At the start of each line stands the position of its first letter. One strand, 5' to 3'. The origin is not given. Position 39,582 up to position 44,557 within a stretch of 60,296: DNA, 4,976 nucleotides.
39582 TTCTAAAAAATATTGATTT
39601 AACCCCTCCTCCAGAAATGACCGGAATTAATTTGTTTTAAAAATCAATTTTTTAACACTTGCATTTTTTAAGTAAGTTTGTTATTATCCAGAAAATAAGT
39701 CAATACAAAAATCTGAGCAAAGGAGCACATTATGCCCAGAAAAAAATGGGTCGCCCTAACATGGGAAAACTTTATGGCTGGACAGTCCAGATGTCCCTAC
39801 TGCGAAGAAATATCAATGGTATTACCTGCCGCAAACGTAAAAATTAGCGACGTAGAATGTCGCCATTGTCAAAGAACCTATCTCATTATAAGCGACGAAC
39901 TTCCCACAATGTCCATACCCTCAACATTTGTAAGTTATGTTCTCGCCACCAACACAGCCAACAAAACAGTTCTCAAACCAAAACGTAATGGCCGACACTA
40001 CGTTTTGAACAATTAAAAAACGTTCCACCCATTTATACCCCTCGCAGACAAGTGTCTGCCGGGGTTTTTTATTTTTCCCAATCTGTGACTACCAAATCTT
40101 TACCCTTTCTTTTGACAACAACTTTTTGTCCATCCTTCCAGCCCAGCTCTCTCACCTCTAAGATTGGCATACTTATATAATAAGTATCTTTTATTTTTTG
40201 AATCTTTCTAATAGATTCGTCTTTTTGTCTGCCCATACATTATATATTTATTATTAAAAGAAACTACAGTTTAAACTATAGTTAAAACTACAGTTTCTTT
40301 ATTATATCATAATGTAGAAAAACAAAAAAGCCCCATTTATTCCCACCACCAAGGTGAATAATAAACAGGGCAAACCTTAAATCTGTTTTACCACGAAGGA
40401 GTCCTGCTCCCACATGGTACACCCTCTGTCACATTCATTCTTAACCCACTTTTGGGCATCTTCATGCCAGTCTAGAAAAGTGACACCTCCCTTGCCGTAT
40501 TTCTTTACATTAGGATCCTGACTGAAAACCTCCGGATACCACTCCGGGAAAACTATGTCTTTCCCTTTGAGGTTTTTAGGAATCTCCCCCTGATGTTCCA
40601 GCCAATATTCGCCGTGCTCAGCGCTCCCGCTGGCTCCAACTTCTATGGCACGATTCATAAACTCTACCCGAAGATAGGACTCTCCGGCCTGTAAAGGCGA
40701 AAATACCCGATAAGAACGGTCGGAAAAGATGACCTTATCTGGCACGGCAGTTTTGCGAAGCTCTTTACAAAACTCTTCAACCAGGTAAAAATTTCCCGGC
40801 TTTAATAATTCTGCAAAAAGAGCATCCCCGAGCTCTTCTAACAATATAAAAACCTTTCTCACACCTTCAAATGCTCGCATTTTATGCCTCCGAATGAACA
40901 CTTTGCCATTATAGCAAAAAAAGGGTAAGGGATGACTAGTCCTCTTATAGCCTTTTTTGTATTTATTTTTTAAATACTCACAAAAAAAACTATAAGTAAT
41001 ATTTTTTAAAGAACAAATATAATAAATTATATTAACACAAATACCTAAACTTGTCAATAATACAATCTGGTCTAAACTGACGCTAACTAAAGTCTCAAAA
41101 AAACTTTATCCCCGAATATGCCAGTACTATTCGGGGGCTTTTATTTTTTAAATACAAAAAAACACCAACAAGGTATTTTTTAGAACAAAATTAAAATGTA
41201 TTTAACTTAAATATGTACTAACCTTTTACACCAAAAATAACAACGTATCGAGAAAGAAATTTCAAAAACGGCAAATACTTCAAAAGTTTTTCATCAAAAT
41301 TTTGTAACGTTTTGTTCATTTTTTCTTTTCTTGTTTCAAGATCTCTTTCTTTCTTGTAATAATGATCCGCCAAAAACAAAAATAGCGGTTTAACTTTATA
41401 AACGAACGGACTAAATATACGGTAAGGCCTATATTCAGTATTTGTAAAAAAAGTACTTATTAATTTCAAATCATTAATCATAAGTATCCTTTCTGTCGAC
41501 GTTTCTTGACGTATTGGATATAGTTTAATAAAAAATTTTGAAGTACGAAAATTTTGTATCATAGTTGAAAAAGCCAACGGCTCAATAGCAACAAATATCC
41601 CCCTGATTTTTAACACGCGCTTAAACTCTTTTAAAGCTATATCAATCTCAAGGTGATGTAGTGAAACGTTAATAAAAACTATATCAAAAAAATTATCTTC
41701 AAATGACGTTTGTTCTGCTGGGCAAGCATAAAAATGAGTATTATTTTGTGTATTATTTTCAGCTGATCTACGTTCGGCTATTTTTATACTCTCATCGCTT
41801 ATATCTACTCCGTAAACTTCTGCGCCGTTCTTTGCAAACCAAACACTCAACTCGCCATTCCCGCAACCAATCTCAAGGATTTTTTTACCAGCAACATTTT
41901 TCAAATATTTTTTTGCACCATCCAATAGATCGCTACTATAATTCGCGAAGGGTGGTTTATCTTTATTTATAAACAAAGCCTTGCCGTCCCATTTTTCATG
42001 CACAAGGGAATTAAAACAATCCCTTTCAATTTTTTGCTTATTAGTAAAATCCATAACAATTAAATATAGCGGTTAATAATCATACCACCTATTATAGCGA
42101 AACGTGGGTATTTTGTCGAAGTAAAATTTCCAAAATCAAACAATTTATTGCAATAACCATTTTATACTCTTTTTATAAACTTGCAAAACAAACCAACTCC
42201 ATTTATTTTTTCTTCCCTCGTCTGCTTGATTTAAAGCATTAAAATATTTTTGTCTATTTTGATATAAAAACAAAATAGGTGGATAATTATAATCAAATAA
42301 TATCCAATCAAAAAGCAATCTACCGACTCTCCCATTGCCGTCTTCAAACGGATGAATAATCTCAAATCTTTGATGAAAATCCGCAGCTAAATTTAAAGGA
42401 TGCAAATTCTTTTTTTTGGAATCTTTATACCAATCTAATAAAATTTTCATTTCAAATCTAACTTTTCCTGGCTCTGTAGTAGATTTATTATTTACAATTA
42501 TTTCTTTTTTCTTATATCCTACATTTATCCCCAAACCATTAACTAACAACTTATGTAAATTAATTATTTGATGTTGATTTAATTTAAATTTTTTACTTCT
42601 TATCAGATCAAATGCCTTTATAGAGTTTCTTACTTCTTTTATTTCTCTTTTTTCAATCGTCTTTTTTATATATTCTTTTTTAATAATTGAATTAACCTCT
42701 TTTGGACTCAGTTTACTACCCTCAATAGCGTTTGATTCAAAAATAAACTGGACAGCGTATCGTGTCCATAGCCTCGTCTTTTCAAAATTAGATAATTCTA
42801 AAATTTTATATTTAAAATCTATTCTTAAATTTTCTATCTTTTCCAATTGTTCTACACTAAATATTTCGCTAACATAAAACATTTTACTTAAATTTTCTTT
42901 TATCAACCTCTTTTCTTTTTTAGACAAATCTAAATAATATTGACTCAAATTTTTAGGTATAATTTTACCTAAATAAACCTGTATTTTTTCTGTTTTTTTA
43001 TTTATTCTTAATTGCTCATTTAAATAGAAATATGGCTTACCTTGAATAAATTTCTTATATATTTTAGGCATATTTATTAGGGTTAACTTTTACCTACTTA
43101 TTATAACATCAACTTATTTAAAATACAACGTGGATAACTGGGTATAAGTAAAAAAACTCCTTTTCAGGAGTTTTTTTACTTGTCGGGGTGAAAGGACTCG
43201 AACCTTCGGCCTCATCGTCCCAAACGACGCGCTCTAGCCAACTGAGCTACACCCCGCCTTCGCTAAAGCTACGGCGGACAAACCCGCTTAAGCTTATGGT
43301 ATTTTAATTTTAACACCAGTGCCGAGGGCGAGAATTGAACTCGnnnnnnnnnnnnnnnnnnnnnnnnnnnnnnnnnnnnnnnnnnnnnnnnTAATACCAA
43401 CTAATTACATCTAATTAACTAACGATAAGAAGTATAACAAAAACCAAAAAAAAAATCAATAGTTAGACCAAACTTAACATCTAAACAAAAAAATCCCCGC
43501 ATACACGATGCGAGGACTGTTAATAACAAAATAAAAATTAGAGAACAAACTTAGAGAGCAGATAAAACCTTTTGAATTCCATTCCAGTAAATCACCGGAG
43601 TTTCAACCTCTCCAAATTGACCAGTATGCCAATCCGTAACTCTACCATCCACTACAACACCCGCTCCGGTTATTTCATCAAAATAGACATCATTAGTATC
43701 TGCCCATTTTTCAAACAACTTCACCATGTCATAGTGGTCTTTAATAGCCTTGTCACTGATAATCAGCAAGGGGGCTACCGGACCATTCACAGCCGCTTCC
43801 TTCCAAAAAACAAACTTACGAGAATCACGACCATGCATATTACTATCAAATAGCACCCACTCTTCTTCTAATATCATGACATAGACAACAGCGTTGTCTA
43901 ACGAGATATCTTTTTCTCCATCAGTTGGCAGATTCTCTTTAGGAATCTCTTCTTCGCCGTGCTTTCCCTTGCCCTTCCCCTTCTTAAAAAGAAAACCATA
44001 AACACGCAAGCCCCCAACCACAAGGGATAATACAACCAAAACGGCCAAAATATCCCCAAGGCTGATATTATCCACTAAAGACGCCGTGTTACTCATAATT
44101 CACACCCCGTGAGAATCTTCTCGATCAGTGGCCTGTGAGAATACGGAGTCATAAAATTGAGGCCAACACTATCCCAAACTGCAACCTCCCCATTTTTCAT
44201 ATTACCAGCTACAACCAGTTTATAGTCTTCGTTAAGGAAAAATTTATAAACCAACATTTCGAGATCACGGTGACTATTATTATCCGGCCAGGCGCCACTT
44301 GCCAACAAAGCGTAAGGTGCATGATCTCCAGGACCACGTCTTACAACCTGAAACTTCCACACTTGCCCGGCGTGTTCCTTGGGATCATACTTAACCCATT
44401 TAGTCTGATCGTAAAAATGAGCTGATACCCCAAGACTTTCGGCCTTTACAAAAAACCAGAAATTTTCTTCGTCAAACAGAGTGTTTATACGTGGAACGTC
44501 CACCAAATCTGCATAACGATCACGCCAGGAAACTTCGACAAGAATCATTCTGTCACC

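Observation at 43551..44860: Two-gene module of paralogous TM-anchored orphan proteins inserted inside a tRNA cluster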

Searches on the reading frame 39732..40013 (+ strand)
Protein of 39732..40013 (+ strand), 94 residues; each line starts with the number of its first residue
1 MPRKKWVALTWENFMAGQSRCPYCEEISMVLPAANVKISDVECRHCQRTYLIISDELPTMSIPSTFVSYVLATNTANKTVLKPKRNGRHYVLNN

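Call 73: search_protein_families(library=pfam, proteins=[window:39732-40013:+], max_evalue=0.1)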
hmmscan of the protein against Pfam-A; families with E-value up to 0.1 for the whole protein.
window:39732-40013:+ (94 aa): 3 families
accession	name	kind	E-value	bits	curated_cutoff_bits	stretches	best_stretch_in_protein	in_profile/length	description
PF06044.18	DpnI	-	0.00038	20.6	26.7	1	12-57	25-70/183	Dam-replacing family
PF20020.4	DUF6431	-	0.059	13.6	26.6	0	36-63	28-56/82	Domain of unknown function (DUF6431)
PF13717.11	Zn_ribbon_4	-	0.082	13.3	30.3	0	41-58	3-20/36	zinc-ribbon domain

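Call 99: search_protein_families(library=padloc, proteins=[window:39732-40013:+], max_evalue=0.01)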
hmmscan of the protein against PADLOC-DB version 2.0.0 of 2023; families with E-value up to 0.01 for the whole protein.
window:39732-40013:+ (94 aa): 1 family
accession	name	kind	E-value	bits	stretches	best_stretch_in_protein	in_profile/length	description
PDLC03207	mREase_II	-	0.001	16.5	1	10-55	23-68/256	Type II methyl-directed restriction enzyme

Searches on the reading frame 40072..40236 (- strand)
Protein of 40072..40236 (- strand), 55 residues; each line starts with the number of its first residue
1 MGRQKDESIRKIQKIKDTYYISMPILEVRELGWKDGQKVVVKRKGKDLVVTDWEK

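Call 99: search_protein_families(library=padloc, proteins=[window:40072-40236:-], max_evalue=0.01)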
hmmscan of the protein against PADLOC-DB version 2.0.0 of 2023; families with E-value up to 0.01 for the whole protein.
seq(55 aa): 0 families

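Call 100: search_protein_families(library=pfam, proteins=[window:40072-40236:-], max_evalue=1)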
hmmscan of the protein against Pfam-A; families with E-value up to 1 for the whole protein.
seq(55 aa): 1 family
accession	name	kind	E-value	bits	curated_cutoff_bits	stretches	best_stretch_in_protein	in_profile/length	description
PF04014.23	MazE_antitoxin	-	0.0028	18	24.7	1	12-50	1-40/48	Antidote-toxin recognition MazE, bacterial antitoxin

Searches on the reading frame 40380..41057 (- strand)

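Call 15: search_protein_families(library=phrogs, proteins=[window:40380-41057:-], max_evalue=1)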
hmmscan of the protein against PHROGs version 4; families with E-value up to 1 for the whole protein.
window:40380-41057:- (226 aa): 0 families

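Call 16: search_protein_families(library=ncbifam, proteins=[window:40380-41057:-], max_evalue=0.1)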
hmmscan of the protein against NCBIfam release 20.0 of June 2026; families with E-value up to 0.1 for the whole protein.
window:40380-41057:- (226 aa): 1 family
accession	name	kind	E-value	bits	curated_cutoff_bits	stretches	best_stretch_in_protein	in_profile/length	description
NF033898.1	QWxxN_dom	domain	0.097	13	55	0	27-62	6-39/127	QWxxN domain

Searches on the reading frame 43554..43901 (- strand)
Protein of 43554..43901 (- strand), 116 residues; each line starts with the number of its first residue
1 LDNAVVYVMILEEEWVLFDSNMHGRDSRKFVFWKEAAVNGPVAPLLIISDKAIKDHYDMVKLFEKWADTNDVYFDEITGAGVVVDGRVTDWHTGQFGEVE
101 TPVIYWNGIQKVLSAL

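Call 80: search_dna_similar(query=window:43554-43901:-, collection=phages, mode=protein, max_evalue=1)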
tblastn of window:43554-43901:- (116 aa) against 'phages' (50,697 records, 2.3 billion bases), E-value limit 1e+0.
No match.

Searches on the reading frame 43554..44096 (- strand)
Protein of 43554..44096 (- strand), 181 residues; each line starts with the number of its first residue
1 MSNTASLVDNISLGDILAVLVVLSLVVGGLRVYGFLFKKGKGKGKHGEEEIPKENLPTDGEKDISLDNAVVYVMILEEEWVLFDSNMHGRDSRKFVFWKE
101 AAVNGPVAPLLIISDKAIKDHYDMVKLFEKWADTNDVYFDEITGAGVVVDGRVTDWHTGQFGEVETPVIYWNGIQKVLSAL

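Call 7: search_protein_families(library=pfam, proteins=[window:43554-44096:-], max_evalue=1)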
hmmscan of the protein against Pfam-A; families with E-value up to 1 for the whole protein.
window:43554-44096:- (181 aa): 1 family
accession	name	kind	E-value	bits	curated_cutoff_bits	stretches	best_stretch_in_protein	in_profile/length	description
PF03597.20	FixS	-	0.059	13.6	23.1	1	15-36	1-22/44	Cytochrome oxidase maturation protein cbb3-type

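Call 8: search_protein_families(library=padloc, proteins=[window:43554-44096:-], max_evalue=1)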
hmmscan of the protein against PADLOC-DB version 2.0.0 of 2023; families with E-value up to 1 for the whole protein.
window:43554-44096:- (181 aa): 0 families

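Call 11: find_homologous_proteins(query=window:43554-44096:-, max_evalue=0.01)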
Query window:43554-44096:- (181 aa): 1 proteins with E <= 0.01 among 196 candidates.
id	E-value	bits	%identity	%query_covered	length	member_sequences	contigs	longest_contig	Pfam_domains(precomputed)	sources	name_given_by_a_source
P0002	1.1e-115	402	100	100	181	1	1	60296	-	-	-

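Call 15: search_protein_families(library=phrogs, proteins=[window:43554-44096:-], max_evalue=1)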
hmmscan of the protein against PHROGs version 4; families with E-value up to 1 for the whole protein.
window:43554-44096:- (181 aa): 2 families
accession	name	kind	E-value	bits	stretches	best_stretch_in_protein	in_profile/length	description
phrog_30504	-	unknown function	0.086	12.7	1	114-146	3-35/425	-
phrog_18257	-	unknown function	0.22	12.3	1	122-177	20-72/206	-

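Call 16: search_protein_families(library=ncbifam, proteins=[window:43554-44096:-], max_evalue=0.1)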
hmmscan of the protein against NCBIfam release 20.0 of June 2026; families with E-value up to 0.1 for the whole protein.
window:43554-44096:- (181 aa): 0 families

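Call 53: predict_structure(alignment_id=A4)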
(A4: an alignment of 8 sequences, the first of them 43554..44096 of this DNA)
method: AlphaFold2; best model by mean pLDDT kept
length: 181 residues; sequences in the alignment: 8
mean_pLDDT: 79.6   pTM: 0.64
mean pLDDT of the five models: 79.6, 79.3, 79.3, 79.2, 76.2
residues with pLDDT >= 90: 72; 70-90: 62; 50-70: 26; < 50: 21
segments of 3 or more residues with pLDDT < 50: 33-48
pLDDT, mean of each block of 10 residues (from residue 1): 57 86 77 46 45 54 75 81 88 94 88 91 93 91 94 93 93 88 45
secondary structure, 60 per line:
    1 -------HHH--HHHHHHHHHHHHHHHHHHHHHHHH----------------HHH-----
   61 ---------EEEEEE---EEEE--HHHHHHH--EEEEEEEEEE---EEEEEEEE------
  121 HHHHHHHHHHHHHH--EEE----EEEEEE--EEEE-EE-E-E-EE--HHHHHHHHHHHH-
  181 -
elements in order: H13-36 E70-75 E79-82 H85-91 E94-103 E107-114 H121-134 E137-139 E144-149 E152-155 H168-179

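Call 55: fold_search(model_id=the predicted structure, library=pdb)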
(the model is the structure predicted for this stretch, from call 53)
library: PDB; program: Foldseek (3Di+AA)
matches with E <= 10: 234; with E <= 0.001: 0
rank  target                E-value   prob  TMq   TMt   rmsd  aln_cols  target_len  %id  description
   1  2hw4                  1.2e-01  0.82  0.28  0.42   5.9        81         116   12  Crystal structure of human phosphohistidine phosphatase (released 2006-08-29)
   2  5ls0_B                4.0e-01  0.14  0.19  0.20   6.0        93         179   13  Crystal structure of Inorganic Pyrophosphatase PPA1 from Arabidopsis thaliana (released 2017-09-13)
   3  3i98_E                4.3e-01  0.10  0.22  0.22   7.7       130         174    5  X-ray crystallographic structure of Inorganic Pyrophosphatase at 298K from archaeon Thermococcus thioreducens (released 2009-08-18)
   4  4lug_B                4.5e-01  0.08  0.20  0.21   7.7       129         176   12  Crystal structure of Inorganic Pyrophosphatase PPA1 from Arabidopsis thaliana (released 2014-07-30)
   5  6ki8_A                4.8e-01  0.10  0.21  0.21   7.5       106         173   10  Pyrophosphatase mutant K149R from Acinetobacter baumannii (released 2019-10-02)
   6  6mt2_C                5.5e-01  0.16  0.25  0.26   6.4       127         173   12  Crystal structure of Inorganic Pyrophosphatase from Medicago truncatula (I23 crystal form) (released 2019-08-14)
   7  2ai6_MODEL_1_A        5.8e-01  0.30  0.29  0.40   7.5       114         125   14  Solution structure of human phosphohistidine phosphatase 1 (released 2006-10-17)
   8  1twl                  5.8e-01  0.10  0.21  0.21   6.0        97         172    8  Inorganic pyrophosphatase from Pyrococcus furiosus Pfu-264096-001 (released 2004-11-23)
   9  4lug_A                5.8e-01  0.07  0.20  0.21   7.4       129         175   11  Crystal structure of Inorganic Pyrophosphatase PPA1 from Arabidopsis thaliana (released 2014-07-30)
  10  2nmm_A                6.2e-01  0.54  0.27  0.42   3.1        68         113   12  Crystal structure of human phosphohistidine phosphatase. Northeast Structural Genomics Consortium target HR1409 (released 2007-01-23)
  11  2nmm_C                6.6e-01  0.47  0.29  0.46   3.7        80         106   12  Crystal structure of human phosphohistidine phosphatase. Northeast Structural Genomics Consortium target HR1409 (released 2007-01-23)
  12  4xel_A                6.6e-01  0.11  0.24  0.25   9.5       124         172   14  Crystal structure of Inorganic pyrophosphatase (PPase) from Pseudomonas aeruginosa (released 2015-02-11)
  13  2nmm_B                7.1e-01  0.44  0.28  0.42   4.6        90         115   16  Crystal structure of human phosphohistidine phosphatase. Northeast Structural Genomics Consortium target HR1409 (released 2007-01-23)
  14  6q1f_5                7.1e-01  0.11  0.21  0.17   7.7       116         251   10  Atomic structure of the Human Herpesvirus 6B Capsid and Capsid-Associated Tegument Complexes (released 2019-12-11)
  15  6mt2_D                7.5e-01  0.14  0.24  0.25   6.7       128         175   10  Crystal structure of Inorganic Pyrophosphatase from Medicago truncatula (I23 crystal form) (released 2019-08-14)
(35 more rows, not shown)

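Call 76: fold_search(model_id=the predicted structure, library=viral)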
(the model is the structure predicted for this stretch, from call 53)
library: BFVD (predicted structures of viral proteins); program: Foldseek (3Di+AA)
matches with E <= 10: 438; with E <= 0.001: 0
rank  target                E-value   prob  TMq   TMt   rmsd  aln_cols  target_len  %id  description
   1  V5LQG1                6.0e-02  0.41  0.25  0.33   7.9       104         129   13  (no name in the UniProt tables at hand)
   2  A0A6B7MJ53            1.7e-01  0.23  0.20  0.31  14.6       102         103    9  (no name in the UniProt tables at hand)
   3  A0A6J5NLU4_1          2.0e-01  0.47  0.23  0.05   5.5        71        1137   14  Uncharacterized protein [uncultured Caudovirales phage]
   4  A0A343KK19            2.0e-01  0.33  0.29  0.29  17.0       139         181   11  Phage protein [Pseudomonas phage BrSP1]
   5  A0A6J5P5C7            2.0e-01  0.14  0.15  0.11  12.8       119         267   11  ParB/Sulfiredoxin [uncultured Caudovirales phage]
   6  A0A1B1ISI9            2.0e-01  0.06  0.13  0.09  20.2       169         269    8  (no name in the UniProt tables at hand)
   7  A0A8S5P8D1            2.1e-01  0.35  0.22  0.43   4.6        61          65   15  Uncharacterized protein [Siphoviridae sp. ctsUY14]
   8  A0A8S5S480            2.4e-01  0.18  0.17  0.27   6.1        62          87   11  Uncharacterized protein [Siphoviridae sp. ctxYv12]
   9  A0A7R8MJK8            2.4e-01  0.09  0.19  0.21  11.6       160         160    9  Uncharacterized protein [Klebsiella phage vB_KvM-Eowyn]
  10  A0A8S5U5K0            2.7e-01  0.11  0.22  0.15  13.8       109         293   11  Uncharacterized protein [Podoviridae sp. cthJQ11]
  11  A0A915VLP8            3.1e-01  0.63  0.26  0.53   3.9        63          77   19  (no name in the UniProt tables at hand)
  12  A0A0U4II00            3.1e-01  0.47  0.23  0.51   4.4        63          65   14  (no name in the UniProt tables at hand)
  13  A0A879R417            3.5e-01  0.18  0.16  0.24   4.9        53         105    8  Uncharacterized protein [Synechococcus phage S-SRM01]
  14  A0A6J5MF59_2          3.7e-01  0.08  0.19  0.06  12.9        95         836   20  Uncharacterized protein [uncultured Caudovirales phage]
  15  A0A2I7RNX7            4.2e-01  0.13  0.19  0.26   6.1        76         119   21  (no name in the UniProt tables at hand)
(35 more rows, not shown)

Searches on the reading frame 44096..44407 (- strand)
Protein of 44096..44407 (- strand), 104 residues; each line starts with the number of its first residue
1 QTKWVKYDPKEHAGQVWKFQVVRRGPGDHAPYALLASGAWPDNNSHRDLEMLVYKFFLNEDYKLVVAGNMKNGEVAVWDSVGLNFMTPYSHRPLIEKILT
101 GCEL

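Call 22: search_solved_structures(query=A2, max_evalue=10, show_alignments=2)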
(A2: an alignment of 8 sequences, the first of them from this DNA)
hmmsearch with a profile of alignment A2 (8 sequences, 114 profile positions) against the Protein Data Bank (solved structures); distinct sequences matched with E-value up to 10: 2.
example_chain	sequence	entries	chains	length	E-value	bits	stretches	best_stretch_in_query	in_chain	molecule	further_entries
7jnb_A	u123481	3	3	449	1.6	12.4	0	14-37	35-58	F5/8 type C domain protein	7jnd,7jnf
1k8b_A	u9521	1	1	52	1.8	12.2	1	43-86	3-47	PROBABLE TRANSLATION INITIATION FACTOR 2 BETA SUBUNIT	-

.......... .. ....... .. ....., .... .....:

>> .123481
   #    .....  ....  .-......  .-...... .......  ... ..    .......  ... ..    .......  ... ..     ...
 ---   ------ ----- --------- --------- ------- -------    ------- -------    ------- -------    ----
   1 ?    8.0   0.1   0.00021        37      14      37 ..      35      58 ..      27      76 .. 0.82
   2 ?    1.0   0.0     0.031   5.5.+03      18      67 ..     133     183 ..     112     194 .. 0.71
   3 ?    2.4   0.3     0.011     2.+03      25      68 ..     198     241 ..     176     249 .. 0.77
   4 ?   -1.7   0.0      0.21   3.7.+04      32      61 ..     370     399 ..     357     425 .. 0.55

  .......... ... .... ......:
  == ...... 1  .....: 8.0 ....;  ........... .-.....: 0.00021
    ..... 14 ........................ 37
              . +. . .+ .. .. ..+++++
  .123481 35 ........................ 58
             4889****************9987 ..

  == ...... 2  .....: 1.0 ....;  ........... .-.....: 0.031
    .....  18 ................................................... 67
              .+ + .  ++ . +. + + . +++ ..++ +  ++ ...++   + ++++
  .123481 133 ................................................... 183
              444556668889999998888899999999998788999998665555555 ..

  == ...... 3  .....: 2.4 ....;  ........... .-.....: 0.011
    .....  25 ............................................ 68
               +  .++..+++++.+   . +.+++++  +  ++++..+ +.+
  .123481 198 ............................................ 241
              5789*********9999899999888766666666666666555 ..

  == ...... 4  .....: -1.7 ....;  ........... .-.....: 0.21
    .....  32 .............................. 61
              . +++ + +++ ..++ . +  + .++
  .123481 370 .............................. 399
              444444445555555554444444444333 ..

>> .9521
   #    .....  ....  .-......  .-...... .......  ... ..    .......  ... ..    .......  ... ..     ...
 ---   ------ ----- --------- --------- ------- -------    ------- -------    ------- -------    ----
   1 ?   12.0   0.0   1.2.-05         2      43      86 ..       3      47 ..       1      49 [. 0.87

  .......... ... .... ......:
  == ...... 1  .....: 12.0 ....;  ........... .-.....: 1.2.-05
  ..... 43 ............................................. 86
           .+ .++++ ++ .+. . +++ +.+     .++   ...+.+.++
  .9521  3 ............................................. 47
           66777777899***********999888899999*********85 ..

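Call 23: search_protein_families(library=pfam, alignment_id=A2, max_evalue=1)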
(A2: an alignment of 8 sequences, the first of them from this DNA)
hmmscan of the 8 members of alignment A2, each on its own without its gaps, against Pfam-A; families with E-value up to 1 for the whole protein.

A. member 1, seq(104 aa): 0 families

B. families by the number of members that match (of 8 scanned): 3 families
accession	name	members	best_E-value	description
PF06767.16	Sif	1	0.12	Sif protein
PF20823.2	Cmr2_Zn-bd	1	0.19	CRISPR RNA silencing complex Cmr2 subunit, Zn-binding domain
PF21572.2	Nop5_56-rel_N_Arc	1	0.2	Archaeal Nop5/56-rel, N-terminal domain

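Call 24: find_homologous_proteins(query=A2, max_evalue=0.01)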
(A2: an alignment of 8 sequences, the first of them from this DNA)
Query A2 (8 sequences) (104 aa, profile of the alignment): 4 proteins with E <= 0.01 among 309 candidates.
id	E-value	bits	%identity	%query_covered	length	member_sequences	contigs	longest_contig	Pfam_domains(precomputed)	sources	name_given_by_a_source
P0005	2.6e-35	139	30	89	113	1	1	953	-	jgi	jgi:hypothetical protein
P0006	2.3e-33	133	28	93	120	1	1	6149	-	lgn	-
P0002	2.0e-32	130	24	98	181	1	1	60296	-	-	-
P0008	3.0e-32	129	30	93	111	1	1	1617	-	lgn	-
